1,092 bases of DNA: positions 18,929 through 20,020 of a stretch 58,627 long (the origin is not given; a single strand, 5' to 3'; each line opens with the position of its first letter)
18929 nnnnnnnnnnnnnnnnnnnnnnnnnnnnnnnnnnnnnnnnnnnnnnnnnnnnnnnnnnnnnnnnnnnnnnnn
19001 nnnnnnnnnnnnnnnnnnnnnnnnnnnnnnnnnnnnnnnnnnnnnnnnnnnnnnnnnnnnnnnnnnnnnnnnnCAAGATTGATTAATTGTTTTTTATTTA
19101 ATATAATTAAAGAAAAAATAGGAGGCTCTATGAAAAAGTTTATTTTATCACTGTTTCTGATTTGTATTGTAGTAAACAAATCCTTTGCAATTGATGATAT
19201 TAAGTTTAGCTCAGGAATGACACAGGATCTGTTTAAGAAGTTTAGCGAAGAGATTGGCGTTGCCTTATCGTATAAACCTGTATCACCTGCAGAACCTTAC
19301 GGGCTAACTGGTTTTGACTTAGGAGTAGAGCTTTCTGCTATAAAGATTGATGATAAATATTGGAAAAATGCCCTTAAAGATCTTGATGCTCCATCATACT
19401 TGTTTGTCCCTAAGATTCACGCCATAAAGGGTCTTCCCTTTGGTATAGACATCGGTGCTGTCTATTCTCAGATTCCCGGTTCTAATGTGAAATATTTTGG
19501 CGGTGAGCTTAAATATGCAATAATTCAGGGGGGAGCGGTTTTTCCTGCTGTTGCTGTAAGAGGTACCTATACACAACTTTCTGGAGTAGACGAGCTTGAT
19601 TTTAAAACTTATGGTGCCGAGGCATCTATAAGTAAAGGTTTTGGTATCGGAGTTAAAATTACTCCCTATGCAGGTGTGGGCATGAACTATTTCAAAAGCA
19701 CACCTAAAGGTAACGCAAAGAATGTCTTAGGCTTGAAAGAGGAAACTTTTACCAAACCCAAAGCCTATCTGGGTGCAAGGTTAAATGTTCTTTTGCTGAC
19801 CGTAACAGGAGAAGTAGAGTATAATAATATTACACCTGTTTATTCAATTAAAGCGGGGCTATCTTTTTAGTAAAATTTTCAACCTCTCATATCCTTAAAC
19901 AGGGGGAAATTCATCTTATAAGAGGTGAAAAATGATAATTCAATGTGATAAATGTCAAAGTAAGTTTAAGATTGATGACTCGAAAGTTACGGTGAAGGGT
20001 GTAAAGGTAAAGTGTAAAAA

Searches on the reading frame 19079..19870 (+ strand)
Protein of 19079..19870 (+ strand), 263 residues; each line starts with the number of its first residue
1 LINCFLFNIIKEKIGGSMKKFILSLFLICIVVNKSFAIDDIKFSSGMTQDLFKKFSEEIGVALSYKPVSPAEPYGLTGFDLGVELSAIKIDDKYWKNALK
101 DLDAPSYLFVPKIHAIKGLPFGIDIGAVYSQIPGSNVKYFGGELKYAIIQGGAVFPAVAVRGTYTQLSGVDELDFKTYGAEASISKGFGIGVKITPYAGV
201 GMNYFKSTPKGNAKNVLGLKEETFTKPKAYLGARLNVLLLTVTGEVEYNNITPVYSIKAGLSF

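Call 33: search_protein_families(library=pfam, proteins=[window:19079-19870:+], max_evalue=0.01)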
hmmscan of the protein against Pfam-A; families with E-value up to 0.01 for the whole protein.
window:19079-19870:+ (263 aa): 1 family
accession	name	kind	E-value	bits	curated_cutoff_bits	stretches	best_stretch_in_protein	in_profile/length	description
PF13505.12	OMP_b-brl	-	0.0045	17.6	28.7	1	77-237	20-138/175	Outer membrane protein beta-barrel domain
